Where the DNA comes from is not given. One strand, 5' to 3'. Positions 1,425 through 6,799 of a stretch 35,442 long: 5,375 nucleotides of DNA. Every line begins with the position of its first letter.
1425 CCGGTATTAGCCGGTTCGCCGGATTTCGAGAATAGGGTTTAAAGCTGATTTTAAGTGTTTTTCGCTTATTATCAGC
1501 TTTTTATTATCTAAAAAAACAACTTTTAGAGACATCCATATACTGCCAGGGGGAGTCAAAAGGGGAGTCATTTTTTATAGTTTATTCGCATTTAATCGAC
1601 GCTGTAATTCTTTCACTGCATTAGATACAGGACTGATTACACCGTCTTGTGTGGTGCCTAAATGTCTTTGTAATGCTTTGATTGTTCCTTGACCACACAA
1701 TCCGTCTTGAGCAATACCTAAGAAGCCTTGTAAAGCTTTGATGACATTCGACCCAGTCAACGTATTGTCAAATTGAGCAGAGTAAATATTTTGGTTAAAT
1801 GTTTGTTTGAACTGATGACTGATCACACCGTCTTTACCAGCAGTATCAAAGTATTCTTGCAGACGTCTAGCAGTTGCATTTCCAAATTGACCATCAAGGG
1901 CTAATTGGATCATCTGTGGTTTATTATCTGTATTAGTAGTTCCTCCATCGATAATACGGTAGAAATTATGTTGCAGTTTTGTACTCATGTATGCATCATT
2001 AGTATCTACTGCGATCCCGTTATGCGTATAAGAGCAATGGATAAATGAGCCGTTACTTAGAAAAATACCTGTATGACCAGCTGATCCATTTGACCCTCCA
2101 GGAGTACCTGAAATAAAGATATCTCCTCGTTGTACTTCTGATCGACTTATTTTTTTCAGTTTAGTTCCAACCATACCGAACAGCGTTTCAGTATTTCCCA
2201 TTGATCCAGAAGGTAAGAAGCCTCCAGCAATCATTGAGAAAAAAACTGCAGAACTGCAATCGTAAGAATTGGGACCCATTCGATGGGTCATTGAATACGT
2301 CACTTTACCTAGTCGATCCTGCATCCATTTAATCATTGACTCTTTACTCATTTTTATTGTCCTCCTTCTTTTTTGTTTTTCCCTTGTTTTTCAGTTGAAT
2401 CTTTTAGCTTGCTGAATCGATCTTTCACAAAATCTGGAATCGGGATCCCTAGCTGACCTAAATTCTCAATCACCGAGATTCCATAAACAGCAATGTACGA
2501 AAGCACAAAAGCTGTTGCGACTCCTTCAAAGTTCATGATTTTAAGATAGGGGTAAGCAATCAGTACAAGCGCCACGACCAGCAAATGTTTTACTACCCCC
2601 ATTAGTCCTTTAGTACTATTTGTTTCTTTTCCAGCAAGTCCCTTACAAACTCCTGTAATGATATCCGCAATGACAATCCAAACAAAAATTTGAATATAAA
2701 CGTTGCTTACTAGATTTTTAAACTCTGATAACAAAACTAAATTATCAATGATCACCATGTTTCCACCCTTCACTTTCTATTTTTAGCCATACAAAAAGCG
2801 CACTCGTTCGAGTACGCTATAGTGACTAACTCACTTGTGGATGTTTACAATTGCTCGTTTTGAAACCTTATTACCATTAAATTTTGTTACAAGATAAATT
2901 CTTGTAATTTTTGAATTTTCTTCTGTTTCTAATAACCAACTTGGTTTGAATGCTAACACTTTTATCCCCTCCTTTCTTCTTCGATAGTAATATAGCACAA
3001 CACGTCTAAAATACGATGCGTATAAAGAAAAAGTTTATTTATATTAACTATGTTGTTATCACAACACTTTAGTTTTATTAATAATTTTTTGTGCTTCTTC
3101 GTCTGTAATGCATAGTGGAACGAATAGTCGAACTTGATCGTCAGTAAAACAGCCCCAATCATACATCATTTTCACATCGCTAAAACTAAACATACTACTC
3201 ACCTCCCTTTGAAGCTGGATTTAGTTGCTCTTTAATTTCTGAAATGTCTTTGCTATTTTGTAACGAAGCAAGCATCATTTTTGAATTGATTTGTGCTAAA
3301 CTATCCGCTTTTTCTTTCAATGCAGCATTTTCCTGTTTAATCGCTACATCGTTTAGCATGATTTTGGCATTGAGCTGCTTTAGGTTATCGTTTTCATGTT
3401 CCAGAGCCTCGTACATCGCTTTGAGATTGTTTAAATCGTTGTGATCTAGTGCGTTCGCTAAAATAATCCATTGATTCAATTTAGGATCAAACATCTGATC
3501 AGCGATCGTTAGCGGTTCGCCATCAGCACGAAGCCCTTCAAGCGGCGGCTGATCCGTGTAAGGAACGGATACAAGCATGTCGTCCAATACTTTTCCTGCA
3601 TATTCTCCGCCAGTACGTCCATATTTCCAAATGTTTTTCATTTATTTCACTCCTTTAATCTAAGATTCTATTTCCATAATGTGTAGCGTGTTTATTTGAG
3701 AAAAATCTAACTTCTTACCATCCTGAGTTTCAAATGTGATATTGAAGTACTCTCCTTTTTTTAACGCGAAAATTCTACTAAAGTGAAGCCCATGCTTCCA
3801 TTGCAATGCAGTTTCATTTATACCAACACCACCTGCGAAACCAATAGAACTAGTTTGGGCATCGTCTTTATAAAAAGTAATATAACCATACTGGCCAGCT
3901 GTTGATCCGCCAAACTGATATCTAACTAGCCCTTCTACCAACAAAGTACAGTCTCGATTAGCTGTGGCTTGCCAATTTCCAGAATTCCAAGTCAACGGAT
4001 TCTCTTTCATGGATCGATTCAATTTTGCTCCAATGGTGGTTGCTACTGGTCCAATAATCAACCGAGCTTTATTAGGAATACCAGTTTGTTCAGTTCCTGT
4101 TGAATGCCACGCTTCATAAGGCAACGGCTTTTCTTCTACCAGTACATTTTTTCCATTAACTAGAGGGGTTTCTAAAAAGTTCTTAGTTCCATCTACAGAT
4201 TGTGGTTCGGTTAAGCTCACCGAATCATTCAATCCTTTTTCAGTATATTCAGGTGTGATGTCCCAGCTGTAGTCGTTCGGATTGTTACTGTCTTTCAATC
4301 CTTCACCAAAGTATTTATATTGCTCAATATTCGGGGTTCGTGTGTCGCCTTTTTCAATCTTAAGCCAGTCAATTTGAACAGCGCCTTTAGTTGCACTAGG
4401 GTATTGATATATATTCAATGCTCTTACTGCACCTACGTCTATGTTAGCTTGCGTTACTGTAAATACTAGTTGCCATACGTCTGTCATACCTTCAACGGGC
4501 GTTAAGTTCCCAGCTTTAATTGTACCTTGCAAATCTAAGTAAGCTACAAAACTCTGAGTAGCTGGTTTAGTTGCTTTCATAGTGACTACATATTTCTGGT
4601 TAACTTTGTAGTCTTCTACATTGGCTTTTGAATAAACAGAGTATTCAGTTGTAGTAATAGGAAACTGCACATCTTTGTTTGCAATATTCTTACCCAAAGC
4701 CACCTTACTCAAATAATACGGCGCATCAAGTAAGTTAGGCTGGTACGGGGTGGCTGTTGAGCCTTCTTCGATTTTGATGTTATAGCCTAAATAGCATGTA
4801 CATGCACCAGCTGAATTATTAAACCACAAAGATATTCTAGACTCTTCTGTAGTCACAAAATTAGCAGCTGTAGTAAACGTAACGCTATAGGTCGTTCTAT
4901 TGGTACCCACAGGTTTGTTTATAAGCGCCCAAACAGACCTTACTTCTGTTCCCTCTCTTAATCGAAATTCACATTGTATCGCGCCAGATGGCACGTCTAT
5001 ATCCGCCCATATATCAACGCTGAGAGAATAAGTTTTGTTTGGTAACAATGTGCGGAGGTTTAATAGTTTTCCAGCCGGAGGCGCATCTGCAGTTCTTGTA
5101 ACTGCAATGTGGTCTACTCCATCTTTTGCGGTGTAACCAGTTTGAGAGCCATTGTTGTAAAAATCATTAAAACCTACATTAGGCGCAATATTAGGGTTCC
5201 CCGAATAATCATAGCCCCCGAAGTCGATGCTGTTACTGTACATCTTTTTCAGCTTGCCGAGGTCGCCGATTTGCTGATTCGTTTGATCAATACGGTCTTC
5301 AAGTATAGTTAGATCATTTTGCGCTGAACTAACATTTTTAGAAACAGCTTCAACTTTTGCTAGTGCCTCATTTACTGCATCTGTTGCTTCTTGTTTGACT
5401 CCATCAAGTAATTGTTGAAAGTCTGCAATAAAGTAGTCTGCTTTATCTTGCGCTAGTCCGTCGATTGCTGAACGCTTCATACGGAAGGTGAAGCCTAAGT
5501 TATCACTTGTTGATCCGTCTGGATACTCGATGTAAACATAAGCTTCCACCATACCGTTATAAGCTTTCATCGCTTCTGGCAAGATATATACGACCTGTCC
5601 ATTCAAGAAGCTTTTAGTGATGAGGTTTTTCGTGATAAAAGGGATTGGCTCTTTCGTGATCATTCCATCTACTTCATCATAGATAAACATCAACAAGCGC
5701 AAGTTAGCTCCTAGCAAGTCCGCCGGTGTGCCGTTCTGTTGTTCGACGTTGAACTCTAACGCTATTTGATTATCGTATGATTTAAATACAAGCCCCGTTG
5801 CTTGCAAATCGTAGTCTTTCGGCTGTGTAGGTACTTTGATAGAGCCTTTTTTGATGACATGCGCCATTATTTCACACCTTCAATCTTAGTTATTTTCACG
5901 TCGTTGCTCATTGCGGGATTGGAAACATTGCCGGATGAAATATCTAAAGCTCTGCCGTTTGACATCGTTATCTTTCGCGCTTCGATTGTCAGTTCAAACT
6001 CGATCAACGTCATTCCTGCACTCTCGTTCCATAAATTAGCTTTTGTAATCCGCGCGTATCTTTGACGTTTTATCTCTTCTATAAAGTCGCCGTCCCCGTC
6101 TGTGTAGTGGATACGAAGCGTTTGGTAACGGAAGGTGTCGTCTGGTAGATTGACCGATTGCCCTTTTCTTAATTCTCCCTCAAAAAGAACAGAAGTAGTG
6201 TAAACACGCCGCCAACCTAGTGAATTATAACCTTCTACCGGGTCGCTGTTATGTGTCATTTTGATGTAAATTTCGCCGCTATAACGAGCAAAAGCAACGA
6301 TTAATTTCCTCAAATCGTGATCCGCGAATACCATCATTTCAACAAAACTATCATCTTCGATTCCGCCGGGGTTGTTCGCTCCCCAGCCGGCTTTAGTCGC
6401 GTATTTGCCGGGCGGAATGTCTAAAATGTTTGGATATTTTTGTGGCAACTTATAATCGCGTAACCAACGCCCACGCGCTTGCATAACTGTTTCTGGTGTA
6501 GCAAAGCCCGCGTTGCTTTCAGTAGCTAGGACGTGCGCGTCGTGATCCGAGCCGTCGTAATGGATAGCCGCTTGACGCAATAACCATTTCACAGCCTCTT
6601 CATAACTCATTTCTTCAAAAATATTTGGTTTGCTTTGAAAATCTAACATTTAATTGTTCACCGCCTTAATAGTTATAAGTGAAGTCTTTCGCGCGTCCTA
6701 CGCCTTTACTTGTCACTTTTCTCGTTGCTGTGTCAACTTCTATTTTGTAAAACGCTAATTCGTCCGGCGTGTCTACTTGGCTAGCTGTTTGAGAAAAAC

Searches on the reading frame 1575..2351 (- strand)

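Call 5: search_protein_families(library=pfam, proteins=[window:1575-2351:-], max_evalue=0.01)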
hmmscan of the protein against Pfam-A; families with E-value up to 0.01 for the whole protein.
window:1575-2351:- (258 aa): 4 families
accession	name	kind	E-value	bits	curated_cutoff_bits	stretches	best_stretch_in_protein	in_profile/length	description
PF05382.19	Amidase_5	-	2.2e-62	209.6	21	1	3-139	2-141/142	Bacteriophage peptidoglycan hydrolase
PF00877.26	NLPC_P60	-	7.1e-07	29.6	23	1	27-125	11-99/105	NlpC/P60 family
PF01471.23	PG_binding_1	-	1.4e-05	25.6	23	0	202-227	32-57/57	Putative peptidoglycan binding domain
PF01557.24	FAA_hydrolase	-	0.0055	16.8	23.9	1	52-112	149-207/214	Fumarylacetoacetate (FAA) hydrolase C-terminal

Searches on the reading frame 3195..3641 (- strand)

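Call 5: search_protein_families(library=pfam, proteins=[window:3195-3641:-], max_evalue=0.01)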
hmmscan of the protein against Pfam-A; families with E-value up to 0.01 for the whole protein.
window:3195-3641:- (148 aa): 1 family
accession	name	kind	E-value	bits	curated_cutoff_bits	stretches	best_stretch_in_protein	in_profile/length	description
PF02183.23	HALZ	-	0.005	17.4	28.1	0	71-89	8-26/43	Homeobox associated leucine zipper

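Call 20: search_protein_families(library=phrogs, proteins=[window:3195-3641:-], max_evalue=0.001)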
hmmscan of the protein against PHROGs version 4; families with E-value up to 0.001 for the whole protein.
window:3195-3641:- (148 aa): 1 family
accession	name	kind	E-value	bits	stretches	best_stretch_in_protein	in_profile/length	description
phrog_1536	-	unknown function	1.7e-59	201.2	1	1-145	1-147/147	-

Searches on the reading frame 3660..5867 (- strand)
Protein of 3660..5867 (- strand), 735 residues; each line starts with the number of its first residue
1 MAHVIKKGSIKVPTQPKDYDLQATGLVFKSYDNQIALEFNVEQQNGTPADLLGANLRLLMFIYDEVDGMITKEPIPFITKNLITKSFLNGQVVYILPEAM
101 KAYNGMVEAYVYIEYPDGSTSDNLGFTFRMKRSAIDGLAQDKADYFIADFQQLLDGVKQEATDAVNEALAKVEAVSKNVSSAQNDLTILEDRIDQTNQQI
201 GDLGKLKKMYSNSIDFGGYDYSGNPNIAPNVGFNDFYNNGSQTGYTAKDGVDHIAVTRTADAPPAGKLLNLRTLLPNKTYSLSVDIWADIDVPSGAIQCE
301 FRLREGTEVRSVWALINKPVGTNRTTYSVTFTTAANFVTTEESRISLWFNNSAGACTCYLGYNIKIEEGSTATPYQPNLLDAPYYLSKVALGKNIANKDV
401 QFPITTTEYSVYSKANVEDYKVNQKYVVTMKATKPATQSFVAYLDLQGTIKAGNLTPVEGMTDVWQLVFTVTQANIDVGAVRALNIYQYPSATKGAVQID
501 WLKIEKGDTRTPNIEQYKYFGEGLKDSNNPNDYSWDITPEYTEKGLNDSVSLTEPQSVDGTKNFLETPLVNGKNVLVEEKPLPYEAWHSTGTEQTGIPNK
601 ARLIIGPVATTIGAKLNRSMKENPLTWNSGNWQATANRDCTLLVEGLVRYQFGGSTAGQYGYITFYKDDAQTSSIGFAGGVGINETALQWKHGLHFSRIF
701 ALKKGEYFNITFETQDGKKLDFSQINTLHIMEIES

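Call 5: search_protein_families(library=pfam, proteins=[window:3660-5867:-], max_evalue=0.01)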
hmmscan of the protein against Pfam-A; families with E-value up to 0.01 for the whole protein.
window:3660-5867:- (735 aa): 1 family
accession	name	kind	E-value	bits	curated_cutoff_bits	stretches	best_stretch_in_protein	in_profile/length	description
PF10651.15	BppU_N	-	2.2e-07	31.1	23.1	1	27-158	22-141/142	BppU N-terminal domain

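Call 20: search_protein_families(library=phrogs, proteins=[window:3660-5867:-], max_evalue=0.001)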
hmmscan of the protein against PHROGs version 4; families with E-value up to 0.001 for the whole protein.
window:3660-5867:- (735 aa): 11 families
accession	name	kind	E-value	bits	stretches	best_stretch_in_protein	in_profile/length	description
phrog_10054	-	unknown function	2e-263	877.3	1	5-711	3-735/735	-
phrog_9884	-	unknown function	2.7e-138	463.4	1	128-571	112-555/699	-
phrog_33923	-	unknown function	2.2e-56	191.6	1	192-566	8-384/2146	-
phrog_13726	-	unknown function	3.7e-36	125.8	1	134-541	242-636/800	-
phrog_1665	-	unknown function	1.9e-35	123.2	1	577-733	428-584/585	-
phrog_3285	-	tail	1.9e-06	28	1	85-184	79-174/491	minor tail protein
phrog_2126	-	tail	2.1e-06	28.4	1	550-651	308-417/459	tail fiber protein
phrog_1330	-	tail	8.2e-06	24.9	1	166-394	775-952/1361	tail protein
phrog_3639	-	tail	4.2e-05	23.9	1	89-203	80-191/474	minor tail protein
phrog_10512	-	head and packaging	0.00029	21.1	0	89-197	78-184/444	virion structural protein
phrog_18742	-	unknown function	0.00043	20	0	549-580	307-338/549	-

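Call 21: search_protein_families(library=ncbifam, proteins=[window:3660-5867:-], max_evalue=0.01)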
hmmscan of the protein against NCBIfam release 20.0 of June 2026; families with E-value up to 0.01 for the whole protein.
window:3660-5867:- (735 aa): 1 family
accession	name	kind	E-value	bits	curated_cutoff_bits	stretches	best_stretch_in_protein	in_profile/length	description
NF040877.1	SE1832_fam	equivalog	0.0046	16.9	45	1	170-200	21-51/51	SE1832 family protein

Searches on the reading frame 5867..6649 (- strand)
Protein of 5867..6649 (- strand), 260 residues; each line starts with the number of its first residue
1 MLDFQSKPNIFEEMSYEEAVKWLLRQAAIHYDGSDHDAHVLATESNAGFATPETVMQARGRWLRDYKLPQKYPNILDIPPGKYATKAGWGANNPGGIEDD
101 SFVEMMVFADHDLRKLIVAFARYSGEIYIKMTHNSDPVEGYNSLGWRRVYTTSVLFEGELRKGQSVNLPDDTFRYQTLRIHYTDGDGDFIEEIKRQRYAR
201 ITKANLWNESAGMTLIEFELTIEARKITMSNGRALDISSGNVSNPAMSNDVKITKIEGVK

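Call 5: search_protein_families(library=pfam, proteins=[window:5867-6649:-], max_evalue=0.01)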
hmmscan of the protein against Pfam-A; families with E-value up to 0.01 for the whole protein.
window:5867-6649:- (260 aa): 0 families

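Call 20: search_protein_families(library=phrogs, proteins=[window:5867-6649:-], max_evalue=0.001)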
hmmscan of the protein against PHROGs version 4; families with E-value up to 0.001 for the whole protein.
window:5867-6649:- (260 aa): 1 family
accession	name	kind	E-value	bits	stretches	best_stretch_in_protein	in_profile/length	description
phrog_11663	-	head and packaging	1.8e-50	172.9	1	12-260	4-261/261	minor head protein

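Call 21: search_protein_families(library=ncbifam, proteins=[window:5867-6649:-], max_evalue=0.01)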
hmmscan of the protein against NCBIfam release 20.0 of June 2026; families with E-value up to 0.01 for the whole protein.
window:5867-6649:- (260 aa): 0 families

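Call 48: find_homologous_proteins(query=window:5870-6649:-)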
Query window:5870-6649:- (260 aa): 6 proteins with E <= 0.001 among 307 candidates.
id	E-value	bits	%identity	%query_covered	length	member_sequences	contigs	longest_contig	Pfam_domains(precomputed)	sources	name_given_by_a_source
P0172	1.0e-165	567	95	100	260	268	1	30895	-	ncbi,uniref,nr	ncbi:hypothetical protein OZZ92_09565 [Enterococcus sp. E5-100]|uniref:hypothetical protein n=1 Tax=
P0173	4.0e-108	379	62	100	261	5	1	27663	-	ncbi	-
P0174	3.3e-49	186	41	96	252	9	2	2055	-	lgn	-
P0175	2.9e-48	183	44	95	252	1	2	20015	-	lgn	-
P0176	1.0e-45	174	40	97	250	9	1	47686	-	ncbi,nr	ncbi:hypothetical protein GVL14_13790 [Enterococcus mundtii]|nr:hypothetical protein [Enterococcus m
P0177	2.2e-41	160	92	33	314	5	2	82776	PF13229.13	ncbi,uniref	ncbi:right-handed parallel beta-helix repeat-containing protein [Enterococcus faecium]|uniref:right-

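Call 57: search_solved_structures(query=A4, max_evalue=10, show_alignments=2)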
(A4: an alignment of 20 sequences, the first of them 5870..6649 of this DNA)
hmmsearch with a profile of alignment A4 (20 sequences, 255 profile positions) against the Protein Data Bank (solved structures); distinct sequences matched with E-value up to 10: 1.
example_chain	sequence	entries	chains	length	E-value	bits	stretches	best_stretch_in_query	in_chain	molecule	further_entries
6v8i_BJ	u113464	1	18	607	2.1e-07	34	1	98-253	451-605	Fiber Lower, gp62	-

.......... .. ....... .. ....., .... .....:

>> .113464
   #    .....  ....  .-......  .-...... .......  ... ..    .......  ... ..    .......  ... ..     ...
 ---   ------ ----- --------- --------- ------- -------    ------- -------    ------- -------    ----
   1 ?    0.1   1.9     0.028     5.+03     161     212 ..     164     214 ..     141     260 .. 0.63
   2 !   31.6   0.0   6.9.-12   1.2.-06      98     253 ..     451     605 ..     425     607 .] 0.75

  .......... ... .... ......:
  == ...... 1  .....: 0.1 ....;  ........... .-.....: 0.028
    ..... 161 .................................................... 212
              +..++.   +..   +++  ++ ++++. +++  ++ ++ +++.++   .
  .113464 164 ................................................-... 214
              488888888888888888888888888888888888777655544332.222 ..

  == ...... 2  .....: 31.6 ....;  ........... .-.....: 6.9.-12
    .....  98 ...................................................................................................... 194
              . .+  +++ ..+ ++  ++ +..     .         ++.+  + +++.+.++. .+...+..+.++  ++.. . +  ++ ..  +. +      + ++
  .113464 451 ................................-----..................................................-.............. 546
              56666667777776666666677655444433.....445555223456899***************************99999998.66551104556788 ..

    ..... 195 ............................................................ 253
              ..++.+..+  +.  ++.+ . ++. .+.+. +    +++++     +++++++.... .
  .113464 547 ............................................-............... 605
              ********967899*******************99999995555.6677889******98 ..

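Call 63: predict_structure(alignment_id=A5)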
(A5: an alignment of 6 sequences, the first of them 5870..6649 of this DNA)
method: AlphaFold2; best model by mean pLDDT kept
length: 260 residues; sequences in the alignment: 6
mean_pLDDT: 61.9   pTM: 0.48
mean pLDDT of the five models: 61.9, 56.4, 56.0, 53.7, 50.8
residues with pLDDT >= 90: 24; 70-90: 81; 50-70: 63; < 50: 92
segments of 3 or more residues with pLDDT < 50: 1-60, 110-116, 122-125, 133-143, 240-247
pLDDT, mean of each block of 10 residues (from residue 1): 32 42 38 37 35 32 71 72 74 73 64 46 52 43 51 82 90 82 79 85 63 74 92 66 50 84
secondary structure, 60 per line:
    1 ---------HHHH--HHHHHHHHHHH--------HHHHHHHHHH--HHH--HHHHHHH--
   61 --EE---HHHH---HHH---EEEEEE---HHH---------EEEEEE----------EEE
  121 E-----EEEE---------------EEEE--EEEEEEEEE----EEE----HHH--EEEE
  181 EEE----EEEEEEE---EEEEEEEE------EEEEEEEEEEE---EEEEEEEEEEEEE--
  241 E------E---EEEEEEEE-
elements in order: H10-13 H16-26 H35-44 H52-58 H68-71 E81-86 E102-107 E118-121 E127-130 E146-149 E152-160 E165-167 E177-183 E188-194 E198-205 E212-222 E226-238 E252-259

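Call 67: fold_search(model_id=the predicted structure, library=pdb)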
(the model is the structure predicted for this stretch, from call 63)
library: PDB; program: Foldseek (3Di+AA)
matches with E <= 10: 508; with E <= 0.001: 4
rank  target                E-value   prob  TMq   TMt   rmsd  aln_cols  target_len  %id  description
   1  9euf_8                8.6e-09  1.00  0.43  0.20   8.1       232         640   17  Cryo-EM structure of Staphylococcus aureus bacteriophage phi812 baseplate in the pre-contraction state - complete (released 2025-04-09)
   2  9euf_5                1.4e-07  1.00  0.40  0.25   7.3       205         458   10  Cryo-EM structure of Staphylococcus aureus bacteriophage phi812 baseplate in the pre-contraction state - complete (released 2025-04-09)
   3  5m9f_A                4.6e-07  1.00  0.40  0.46   7.9       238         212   11  Structure of the two C-terminal domains of bacteriophage K gp144 (released 2017-12-20)
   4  5m9f_C                9.3e-07  1.00  0.39  0.46   7.9       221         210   10  Structure of the two C-terminal domains of bacteriophage K gp144 (released 2017-12-20)
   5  4a0t_A                1.7e-03  0.98  0.24  0.33  19.6       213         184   10  Structure of the carboxy-terminal domain of bacteriophage T7 fibre gp17 containing residues 371-553. (released 2012-05-30)
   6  4a0u_B                4.3e-03  0.97  0.25  0.34  18.8       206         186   11  Structure of the carboxy-terminal domain of bacteriophage T7 fibre gp17 containing residues 371-553, C2221 crystal for (released 2012-05-30)
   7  8x8m_A                9.4e-03  0.98  0.22  0.09   6.1       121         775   15  Cryo-EM structure of a bacteriophage tail- spike protein against Klebsiella pneumoniae K64,ORF41(K64-ORF41) (released 2024-09-04)
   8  9pr9_C                5.8e-02  0.66  0.20  0.11   8.5       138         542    9  Crystal structure of the Clostridiodes difficile CspA homodimer (released 2026-01-21)
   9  9pr8_C                1.1e-01  0.35  0.19  0.10   9.6       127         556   12  Crystal Structure of the Clostridiodes difficile CspC-CspA heterodimer. (released 2026-01-21)
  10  4v17_B                1.1e-01  0.23  0.13  0.20  12.6       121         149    6  Structure of a novel carbohydrate binding module from glycoside hydrolase family 5 glucanase from Ruminococcus flavefa (released 2016-01-20)
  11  9pr8_A                1.2e-01  0.47  0.20  0.11   8.9       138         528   11  Crystal Structure of the Clostridiodes difficile CspC-CspA heterodimer. (released 2026-01-21)
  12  9vvr_V                1.3e-01  0.06  0.14  0.06  21.8       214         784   13  Structure of the bacteriophage E1004 tail (released 2025-11-12)
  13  4v17_A                1.5e-01  0.18  0.15  0.21  12.5       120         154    9  Structure of a novel carbohydrate binding module from glycoside hydrolase family 5 glucanase from Ruminococcus flavefa (released 2016-01-20)
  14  4v18_A                2.0e-01  0.18  0.13  0.21  12.9       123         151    7  SeMet structure of a novel carbohydrate binding module from glycoside hydrolase family 5 glucanase from Ruminococcus f (released 2016-01-20)
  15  2v5y                  2.2e-01  0.11  0.16  0.08  16.6       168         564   12  Crystal structure of the receptor protein tyrosine phosphatase mu ectodomain (released 2007-09-11)
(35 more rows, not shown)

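Call 84: search_dna_similar(query=window:5870-6649:-, collection=phages, mode=protein, max_rows=60, rows=spread, max_evalue=0.001)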
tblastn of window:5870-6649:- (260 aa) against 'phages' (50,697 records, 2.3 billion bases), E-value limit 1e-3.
Records with a match: 50; places in all: 50; records where one place covers at least 80% of the query: 32.
Best place of each record, by identity: <60% 50.
By first word of the organism name: Enterococcus 48; Acinetobacter 1; Bacteriophage 1.
By host as written in the record: Enterococcus faecalis strain Sorialis 7; Enterococcus faecium ATCC 19434 7; Enterococcus faecalis strain AH7 6; Enterococcus faecium 6; Enterococcus faecalis strain AH6 4; - 3; Enterococcus faecalis ZEF2 2; Enterococcus faecalis 2003 2; and 10 more.
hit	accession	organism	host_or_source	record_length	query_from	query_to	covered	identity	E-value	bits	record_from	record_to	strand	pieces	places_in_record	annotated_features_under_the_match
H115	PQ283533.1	Enterococcus phage vB_ElaS_B1578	Enterococcus sp. VKM B-1578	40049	17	260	94%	37.7%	6e-40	152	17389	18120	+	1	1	tail fiber protein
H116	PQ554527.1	Acinetobacter phage D2SVT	Acinetobacter baumannii AB5075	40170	17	260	94%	37.7%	6e-40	152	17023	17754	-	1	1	minor head protein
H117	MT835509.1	Bacteriophage sp.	human fecal samples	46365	18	260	93%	37.8%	1e-39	151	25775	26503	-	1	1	record has no annotation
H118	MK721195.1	Enterococcus phage vB_EfaP_Efmus1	Enterococcus faecalis strain Sorialis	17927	11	259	96%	32.0%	4e-23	103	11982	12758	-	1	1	hypothetical protein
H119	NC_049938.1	Enterococcus phage vB_EfaP_Efmus1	Enterococcus faecalis strain Sorialis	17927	11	259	96%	32.0%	4e-23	103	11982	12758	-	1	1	minor head protein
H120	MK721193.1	Enterococcus phage vB_EfaP_Efmus4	Enterococcus faecalis strain Sorialis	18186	14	259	95%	32.1%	2e-22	102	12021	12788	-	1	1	hypothetical protein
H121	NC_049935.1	Enterococcus phage vB_EfaP_Efmus4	Enterococcus faecalis strain Sorialis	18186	14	259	95%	32.1%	2e-22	102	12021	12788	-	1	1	minor head protein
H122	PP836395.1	Enterococcus phage vB_EFS_EFP6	Enterococcus faecalis EF6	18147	11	259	96%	31.6%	1e-24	107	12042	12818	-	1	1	hypothetical protein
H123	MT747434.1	Enterococcus phage ZEF1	Enterococcus faecalis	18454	11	259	96%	30.9%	2e-22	101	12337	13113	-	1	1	distal tail protein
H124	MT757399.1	Enterococcus phage AE4_17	Enterococcus faecalis ZEF2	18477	11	259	96%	30.9%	7e-22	100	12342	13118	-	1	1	distal tail protein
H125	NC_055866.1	Enterococcus phage AE4_17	Enterococcus faecalis ZEF2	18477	11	259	96%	30.9%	7e-22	100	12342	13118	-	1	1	minor head protein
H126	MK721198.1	Enterococcus phage vB_EfaP_Ef7.4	Enterococcus faecalis strain AH7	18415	11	259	96%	30.8%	2e-23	104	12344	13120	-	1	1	hypothetical protein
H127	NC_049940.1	Enterococcus phage vB_EfaP_Ef7.4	Enterococcus faecalis strain AH7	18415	11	259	96%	30.8%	2e-23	104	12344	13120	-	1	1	minor head protein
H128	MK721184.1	Enterococcus phage vB_EfaP_Ef7.3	Enterococcus faecalis strain AH7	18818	11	259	96%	30.8%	4e-23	103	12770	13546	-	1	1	hypothetical protein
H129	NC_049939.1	Enterococcus phage vB_EfaP_Ef7.3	Enterococcus faecalis strain AH7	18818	11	259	96%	30.8%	4e-23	103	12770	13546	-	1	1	minor head protein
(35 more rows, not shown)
